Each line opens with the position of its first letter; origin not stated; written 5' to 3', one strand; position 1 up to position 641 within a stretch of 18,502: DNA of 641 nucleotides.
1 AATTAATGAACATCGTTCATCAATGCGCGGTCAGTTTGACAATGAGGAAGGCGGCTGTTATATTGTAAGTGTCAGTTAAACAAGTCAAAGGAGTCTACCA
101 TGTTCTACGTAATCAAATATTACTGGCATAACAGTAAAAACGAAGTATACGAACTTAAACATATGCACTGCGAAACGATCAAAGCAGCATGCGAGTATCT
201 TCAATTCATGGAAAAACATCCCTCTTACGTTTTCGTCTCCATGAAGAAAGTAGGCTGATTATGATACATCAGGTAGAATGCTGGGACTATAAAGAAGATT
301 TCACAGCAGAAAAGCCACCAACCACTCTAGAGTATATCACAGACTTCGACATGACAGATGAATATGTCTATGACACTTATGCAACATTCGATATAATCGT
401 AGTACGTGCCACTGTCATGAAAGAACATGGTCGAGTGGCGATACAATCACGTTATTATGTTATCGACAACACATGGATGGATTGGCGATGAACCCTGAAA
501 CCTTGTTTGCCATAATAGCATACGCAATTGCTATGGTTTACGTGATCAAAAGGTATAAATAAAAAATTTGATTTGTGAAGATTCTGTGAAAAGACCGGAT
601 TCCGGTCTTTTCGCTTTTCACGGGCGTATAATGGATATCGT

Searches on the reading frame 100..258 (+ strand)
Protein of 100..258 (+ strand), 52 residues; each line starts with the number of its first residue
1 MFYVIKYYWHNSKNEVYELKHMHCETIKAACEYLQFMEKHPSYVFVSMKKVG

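Call 25: find_encoding_contigs(protein=window:100-258:+, flank=2000, max_places=10)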
Protein window:100-258:+ (52 aa): 23 contigs read that carry it; 10 places shown.
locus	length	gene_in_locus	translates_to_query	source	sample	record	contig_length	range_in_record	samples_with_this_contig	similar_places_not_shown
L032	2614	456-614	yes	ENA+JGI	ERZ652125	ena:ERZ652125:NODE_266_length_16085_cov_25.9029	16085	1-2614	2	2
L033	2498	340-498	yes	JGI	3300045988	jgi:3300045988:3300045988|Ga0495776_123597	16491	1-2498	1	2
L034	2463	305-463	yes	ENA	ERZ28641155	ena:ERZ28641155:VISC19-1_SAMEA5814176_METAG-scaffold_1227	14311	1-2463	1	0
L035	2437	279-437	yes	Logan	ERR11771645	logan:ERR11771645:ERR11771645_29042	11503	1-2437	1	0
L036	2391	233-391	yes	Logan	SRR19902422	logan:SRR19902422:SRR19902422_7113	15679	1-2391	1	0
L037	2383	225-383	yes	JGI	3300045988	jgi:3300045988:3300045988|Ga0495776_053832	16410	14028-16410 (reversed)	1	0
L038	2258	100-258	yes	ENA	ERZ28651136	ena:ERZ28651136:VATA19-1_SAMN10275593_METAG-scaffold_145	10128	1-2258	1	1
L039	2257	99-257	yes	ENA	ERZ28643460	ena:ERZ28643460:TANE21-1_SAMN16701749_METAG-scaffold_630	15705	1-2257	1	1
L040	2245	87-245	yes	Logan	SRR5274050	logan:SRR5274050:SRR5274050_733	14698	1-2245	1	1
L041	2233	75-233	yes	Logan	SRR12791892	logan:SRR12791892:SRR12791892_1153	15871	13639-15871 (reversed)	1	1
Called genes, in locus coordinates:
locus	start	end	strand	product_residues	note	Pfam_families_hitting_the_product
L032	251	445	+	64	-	-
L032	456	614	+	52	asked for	-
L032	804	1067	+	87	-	-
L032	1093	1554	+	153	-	PF17427:Phi29_Phage_SSB (weak)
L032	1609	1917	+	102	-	-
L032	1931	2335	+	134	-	PF05464:Phi-29_GP4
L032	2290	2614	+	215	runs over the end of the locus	-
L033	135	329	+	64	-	-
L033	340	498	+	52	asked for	-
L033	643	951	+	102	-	-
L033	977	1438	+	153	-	PF17427:Phi29_Phage_SSB (weak)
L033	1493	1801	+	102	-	-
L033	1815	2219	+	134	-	PF05464:Phi-29_GP4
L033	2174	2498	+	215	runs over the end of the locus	-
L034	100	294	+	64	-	-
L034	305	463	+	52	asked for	-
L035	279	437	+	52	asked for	-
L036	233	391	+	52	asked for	-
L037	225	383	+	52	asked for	-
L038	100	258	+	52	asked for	-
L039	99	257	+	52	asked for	-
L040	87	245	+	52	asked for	-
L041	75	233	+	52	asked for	-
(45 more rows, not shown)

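Call 35: search_protein_families(library=pfam, proteins=[window:100-258:+], max_evalue=0.1)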
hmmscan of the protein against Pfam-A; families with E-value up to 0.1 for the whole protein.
window:100-258:+ (52 aa): 0 families

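Call 36: search_protein_families(library=phrogs, proteins=[window:100-258:+], max_evalue=0.01)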
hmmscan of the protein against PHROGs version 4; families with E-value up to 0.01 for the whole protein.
window:100-258:+ (52 aa): 0 families

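Call 63: find_homologous_proteins(query=window:100-258:+, max_evalue=0.01)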
Query window:100-258:+ (52 aa): 11 proteins with E <= 0.01 among 11 candidates.
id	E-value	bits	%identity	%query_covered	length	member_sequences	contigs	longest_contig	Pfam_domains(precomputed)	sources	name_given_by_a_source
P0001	2.8e-28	113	96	100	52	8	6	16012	-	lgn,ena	-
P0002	1.0e-22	96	85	100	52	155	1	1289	-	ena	-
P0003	2.3e-22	95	85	100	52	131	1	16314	-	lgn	-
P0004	8.9e-22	93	87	100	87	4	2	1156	-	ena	-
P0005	4.5e-21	91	83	100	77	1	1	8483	-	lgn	-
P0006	1.6e-20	89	83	100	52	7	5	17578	-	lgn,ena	-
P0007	3.1e-20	88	81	100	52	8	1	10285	-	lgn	-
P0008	4.3e-20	88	79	100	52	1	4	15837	-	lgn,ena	-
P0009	1.9e-19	86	80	98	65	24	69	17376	-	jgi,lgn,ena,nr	jgi:hypothetical protein|nr:MAG TPA: hypothetical protein [Caudoviricetes sp.]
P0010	1.0e-13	68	73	87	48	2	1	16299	-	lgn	-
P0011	8.0e-13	65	82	75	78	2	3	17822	-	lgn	-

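Call 71: predict_structure(alignment_id=A3)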
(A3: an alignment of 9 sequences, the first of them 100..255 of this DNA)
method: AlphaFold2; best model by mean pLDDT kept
length: 52 residues; sequences in the alignment: 9
mean_pLDDT: 94.9   pTM: 0.72
mean pLDDT of the five models: 94.9, 77.8, 65.4, 55.8, 53.9
residues with pLDDT >= 90: 48; 70-90: 4; 50-70: 0; < 50: 0
segments of 3 or more residues with pLDDT < 50: none
pLDDT, mean of each block of 10 residues (from residue 1): 96 92 97 95 95 91
secondary structure, 60 per line:
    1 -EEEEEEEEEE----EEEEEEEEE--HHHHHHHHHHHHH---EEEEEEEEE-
elements in order: E2-11 E16-24 H27-39 E43-51

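Call 73: fold_search(model_id=the predicted structure, library=pdb)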
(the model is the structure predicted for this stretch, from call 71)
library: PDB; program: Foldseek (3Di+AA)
matches with E <= 10: 284; with E <= 0.001: 0
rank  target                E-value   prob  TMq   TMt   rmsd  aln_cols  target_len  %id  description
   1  6zu5_LS0              3.5e-01  0.90  0.54  0.21   4.8        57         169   19  Structure of the Paranosema locustae ribosome in complex with Lso2 (released 2020-11-04)
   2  9znf_AO               4.2e-01  0.97  0.65  0.61   3.9        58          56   16  Cryo-EM structure of the Methanosarcina acetivorans 70S ribosome in complex with SriA and SriB (released 2026-01-28)
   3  7ckq_H                6.0e-01  0.66  0.48  0.43   5.1        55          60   13  The cryo-EM structure of B. subtilis BmrR transcription activation complex (released 2020-12-16)
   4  4njc_A                7.6e-01  0.57  0.46  0.42   4.6        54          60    9  RNA Polymerase interacting protein YkzG from Geobacillus stearothermophilus (released 2014-08-20)
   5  8pw2                  9.1e-01  0.69  0.53  0.48   4.4        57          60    9  Protein p6 from bacteriophage phi29, C-terminal delta31 truncated version (released 2024-01-17)
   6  4v9f_6                1.1e+00  0.80  0.62  0.60   3.9        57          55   12  The re-refined crystal structure of the Haloarcula marismortui large ribosomal subunit at 2.4 Angstrom resolution: mor (released 2014-07-09)
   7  8ova_BS               1.3e+00  0.44  0.48  0.18   5.5        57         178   10  CRYO-EM STRUCTURE OF TRYPANOSOMA BRUCEI PROCYCLIC FORM 80S RIBOSOME : PARENTAL STRAIN (released 2023-11-29)
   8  8a98_R                1.4e+00  0.51  0.53  0.20   5.0        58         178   10  CRYO-EM STRUCTURE OF LEISHMANIA MAJOR 80S RIBOSOME : snoRNA MUTANT (released 2023-10-11)
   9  8x6f_G                1.5e+00  0.25  0.42  0.35   4.8        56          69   18  Cryo-EM structure of Staphylococcus aureus sigA-dependent RNAP-promoter open complex (released 2024-06-05)
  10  6wvk_E                1.5e+00  0.51  0.53  0.43   4.0        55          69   16  Cryo-EM structure of Bacillus subtilis RNA Polymerase in complex with HelD (released 2020-11-18)
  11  8kag_B                1.5e+00  0.21  0.41  0.03   4.8        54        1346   13  Crystal structure of SpyCas9 in complex with sgRNA and target RNA (released 2024-06-05)
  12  6skf_BT               1.6e+00  0.47  0.54  0.41   5.1        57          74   10  Cryo-EM Structure of T. kodakarensis 70S ribosome (released 2020-07-29)
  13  3j79_U                1.7e+00  0.54  0.57  0.20   4.8        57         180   12  Cryo-EM structure of the Plasmodium falciparum 80S ribosome bound to the anti-protozoan drug emetine, large subunit (released 2014-07-16)
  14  8eth_S                1.8e+00  0.47  0.53  0.21   4.7        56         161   12  Ytm1 associated 60S nascent ribosome State 1B (released 2022-11-30)
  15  5t5h_S                1.8e+00  0.38  0.51  0.19   5.1        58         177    9  Structure and assembly model for the Trypanosoma cruzi 60S ribosomal subunit (released 2016-10-12)
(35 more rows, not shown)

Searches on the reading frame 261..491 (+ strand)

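Call 35: search_protein_families(library=pfam, proteins=[window:261-491:+], max_evalue=0.1)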
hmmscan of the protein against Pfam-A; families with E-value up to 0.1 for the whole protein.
window:261-491:+ (76 aa): 1 family
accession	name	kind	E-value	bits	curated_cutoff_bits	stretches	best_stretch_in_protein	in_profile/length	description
PF19228.4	DUF5881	-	0.041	13.9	25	1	12-71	80-133/163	Family of unknown function (DUF5881)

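Call 36: search_protein_families(library=phrogs, proteins=[window:261-491:+], max_evalue=0.01)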
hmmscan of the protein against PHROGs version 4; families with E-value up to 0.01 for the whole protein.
window:261-491:+ (76 aa): 1 family
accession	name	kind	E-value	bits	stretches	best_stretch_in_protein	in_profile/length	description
phrog_18321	-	unknown function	0.0026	18.8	1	10-58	9-55/64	-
